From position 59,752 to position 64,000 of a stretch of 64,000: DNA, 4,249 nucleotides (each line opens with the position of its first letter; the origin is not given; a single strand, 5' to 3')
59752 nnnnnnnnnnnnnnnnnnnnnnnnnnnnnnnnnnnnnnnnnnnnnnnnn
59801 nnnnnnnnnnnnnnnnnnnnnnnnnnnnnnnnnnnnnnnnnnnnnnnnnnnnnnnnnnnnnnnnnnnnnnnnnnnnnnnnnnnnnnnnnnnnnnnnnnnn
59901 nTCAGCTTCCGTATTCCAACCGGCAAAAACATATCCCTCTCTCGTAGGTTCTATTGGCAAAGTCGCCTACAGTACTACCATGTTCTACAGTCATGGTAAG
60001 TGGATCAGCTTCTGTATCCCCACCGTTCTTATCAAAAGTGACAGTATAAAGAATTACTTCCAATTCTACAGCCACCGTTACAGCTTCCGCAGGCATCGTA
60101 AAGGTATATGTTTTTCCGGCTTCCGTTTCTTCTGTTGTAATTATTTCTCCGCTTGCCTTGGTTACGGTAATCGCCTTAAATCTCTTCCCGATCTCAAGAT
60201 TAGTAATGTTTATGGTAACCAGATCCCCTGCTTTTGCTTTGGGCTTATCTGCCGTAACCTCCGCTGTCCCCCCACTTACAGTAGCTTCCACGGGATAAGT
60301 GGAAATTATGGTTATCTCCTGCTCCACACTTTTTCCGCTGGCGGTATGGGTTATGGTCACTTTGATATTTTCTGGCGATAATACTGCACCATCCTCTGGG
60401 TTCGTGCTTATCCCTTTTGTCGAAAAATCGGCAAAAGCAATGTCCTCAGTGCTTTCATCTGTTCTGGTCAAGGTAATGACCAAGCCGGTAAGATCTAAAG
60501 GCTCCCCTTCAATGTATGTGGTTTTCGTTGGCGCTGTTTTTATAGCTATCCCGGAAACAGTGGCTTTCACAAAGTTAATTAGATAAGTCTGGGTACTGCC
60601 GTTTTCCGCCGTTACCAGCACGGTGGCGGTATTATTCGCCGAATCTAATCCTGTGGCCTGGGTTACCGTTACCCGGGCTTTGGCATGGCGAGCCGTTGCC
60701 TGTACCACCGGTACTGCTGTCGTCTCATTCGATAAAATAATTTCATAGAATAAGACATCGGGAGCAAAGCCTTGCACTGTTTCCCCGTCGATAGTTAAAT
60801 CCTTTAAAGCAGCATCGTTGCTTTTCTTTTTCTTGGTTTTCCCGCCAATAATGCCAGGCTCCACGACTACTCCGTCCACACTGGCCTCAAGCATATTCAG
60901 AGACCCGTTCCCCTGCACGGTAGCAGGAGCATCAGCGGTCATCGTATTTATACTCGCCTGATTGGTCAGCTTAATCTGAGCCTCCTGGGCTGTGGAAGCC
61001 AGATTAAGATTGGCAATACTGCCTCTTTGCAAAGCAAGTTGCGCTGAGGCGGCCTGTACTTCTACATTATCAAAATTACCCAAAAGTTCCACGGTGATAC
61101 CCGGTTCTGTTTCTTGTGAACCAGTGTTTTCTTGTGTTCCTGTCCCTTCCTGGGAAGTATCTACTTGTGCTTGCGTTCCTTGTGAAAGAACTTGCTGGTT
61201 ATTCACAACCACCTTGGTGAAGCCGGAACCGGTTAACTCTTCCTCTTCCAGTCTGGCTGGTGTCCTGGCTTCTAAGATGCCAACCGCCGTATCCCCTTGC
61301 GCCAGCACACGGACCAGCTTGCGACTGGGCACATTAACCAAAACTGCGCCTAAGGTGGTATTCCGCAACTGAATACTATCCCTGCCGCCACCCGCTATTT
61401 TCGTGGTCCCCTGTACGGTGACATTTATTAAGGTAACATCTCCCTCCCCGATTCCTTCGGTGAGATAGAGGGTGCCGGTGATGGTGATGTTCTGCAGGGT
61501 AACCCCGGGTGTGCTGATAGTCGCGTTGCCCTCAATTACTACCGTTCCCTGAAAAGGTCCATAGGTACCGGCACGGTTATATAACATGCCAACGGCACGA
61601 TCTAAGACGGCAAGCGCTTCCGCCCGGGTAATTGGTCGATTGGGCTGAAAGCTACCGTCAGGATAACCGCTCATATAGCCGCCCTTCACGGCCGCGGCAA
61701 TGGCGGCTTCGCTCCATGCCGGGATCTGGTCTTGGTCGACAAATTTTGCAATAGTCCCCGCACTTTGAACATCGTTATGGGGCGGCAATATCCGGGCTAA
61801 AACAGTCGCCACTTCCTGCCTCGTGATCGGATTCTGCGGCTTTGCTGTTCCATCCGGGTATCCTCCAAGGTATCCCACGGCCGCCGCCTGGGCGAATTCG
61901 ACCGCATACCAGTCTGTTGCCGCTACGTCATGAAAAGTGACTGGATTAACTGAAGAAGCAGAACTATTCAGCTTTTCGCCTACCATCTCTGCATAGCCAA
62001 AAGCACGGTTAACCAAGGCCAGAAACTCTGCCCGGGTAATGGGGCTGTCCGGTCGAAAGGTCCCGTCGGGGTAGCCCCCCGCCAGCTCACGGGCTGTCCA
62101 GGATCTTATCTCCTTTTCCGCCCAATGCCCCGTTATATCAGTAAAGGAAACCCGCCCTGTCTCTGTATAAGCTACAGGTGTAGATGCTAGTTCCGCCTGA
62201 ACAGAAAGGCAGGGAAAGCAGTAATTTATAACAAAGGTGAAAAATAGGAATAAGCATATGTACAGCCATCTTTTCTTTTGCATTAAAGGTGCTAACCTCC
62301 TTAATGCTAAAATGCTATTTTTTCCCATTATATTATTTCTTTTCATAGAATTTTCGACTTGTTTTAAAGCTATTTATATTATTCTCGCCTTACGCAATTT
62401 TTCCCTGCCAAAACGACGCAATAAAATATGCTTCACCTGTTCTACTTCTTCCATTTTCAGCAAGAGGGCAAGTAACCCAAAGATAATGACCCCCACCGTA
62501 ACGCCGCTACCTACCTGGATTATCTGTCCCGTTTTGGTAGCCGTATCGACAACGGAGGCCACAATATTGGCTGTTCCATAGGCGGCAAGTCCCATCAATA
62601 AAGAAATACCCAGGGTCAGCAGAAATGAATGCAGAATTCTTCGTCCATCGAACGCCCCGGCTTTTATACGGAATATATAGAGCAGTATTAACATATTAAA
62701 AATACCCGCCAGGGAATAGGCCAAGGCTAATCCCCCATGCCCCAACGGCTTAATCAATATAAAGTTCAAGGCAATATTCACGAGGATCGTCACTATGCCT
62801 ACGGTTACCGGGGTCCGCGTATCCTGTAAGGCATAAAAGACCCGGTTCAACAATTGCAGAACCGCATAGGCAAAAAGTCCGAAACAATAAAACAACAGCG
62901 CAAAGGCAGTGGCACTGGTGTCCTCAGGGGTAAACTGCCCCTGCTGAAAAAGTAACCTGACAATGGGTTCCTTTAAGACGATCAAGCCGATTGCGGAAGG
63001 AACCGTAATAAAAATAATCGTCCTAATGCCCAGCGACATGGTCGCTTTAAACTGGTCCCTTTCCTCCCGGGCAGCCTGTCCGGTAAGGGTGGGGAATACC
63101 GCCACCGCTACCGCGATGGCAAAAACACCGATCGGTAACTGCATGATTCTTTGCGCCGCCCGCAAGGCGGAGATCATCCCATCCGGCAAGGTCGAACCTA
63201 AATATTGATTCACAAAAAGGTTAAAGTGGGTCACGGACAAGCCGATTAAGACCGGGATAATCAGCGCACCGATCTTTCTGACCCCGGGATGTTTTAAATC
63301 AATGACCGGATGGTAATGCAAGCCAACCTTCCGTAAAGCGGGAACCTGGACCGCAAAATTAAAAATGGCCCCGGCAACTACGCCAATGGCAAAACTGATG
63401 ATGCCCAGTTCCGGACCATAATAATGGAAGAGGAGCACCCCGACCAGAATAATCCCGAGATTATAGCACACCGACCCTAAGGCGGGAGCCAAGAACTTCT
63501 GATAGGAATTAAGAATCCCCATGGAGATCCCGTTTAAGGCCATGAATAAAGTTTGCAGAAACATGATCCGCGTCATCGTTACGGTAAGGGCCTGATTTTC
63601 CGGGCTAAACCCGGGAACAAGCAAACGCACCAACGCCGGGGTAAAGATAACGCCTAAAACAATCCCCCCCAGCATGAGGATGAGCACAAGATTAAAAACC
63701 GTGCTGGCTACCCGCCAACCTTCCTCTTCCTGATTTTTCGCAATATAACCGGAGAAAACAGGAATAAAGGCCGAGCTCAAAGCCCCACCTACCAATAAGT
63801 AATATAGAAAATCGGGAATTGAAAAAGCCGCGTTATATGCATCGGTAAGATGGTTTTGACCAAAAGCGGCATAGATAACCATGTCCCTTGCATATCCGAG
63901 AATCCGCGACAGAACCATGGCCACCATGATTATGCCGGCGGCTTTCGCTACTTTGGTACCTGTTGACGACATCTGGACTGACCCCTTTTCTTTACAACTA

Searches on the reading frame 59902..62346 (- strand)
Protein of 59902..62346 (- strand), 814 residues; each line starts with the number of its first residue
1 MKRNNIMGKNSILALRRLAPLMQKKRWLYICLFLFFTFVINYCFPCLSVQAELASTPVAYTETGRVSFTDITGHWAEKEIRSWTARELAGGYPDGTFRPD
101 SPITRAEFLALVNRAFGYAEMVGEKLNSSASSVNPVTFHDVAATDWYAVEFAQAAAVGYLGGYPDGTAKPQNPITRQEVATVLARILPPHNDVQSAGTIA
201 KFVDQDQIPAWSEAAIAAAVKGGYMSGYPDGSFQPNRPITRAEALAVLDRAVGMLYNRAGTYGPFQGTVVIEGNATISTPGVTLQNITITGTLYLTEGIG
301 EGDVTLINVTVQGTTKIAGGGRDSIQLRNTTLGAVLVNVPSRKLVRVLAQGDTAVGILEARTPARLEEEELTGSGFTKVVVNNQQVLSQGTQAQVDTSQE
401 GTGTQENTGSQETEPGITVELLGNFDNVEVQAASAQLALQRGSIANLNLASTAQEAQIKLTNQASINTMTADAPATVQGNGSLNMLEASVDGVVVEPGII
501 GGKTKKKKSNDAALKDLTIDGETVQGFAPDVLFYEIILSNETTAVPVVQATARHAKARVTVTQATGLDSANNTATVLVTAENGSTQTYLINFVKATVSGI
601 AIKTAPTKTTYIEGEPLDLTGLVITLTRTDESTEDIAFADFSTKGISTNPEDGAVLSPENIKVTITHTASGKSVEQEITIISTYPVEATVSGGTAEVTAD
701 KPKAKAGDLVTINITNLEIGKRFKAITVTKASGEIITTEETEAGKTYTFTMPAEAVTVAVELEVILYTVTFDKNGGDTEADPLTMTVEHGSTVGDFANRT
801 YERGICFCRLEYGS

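Call 40: search_protein_families(library=pfam, proteins=[window:59902-62346:-])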
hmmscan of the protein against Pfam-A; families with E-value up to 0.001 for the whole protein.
window:59902-62346:- (814 aa): 3 families
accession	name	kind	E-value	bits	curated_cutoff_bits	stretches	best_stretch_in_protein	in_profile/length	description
PF00395.25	SLH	-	9.5e-38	128.4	20.8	3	67-108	1-43/44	S-layer homology domain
PF12733.13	Cadherin-like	-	6.6e-06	26.9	24.2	1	514-593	1-87/89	Cadherin-like beta sandwich domain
PF07523.18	Big_3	-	0.0002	22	21.2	1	605-650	2-47/68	Bacterial Ig-like domain (group 3)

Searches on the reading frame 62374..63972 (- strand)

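Call 40: search_protein_families(library=pfam, proteins=[window:62374-63972:-])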
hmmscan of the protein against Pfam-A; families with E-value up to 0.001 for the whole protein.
window:62374-63972:- (532 aa): 3 families
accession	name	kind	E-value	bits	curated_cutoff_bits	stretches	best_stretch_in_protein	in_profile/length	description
PF03023.19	MurJ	-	6e-114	381.6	27.4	1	35-472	3-437/451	Lipid II flippase MurJ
PF01554.23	MatE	-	1.5e-13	51.2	24.9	2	248-405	10-161/161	MatE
PF13440.11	Polysacc_synt_3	-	5.6e-05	23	23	1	90-342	48-284/293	Polysaccharide biosynthesis protein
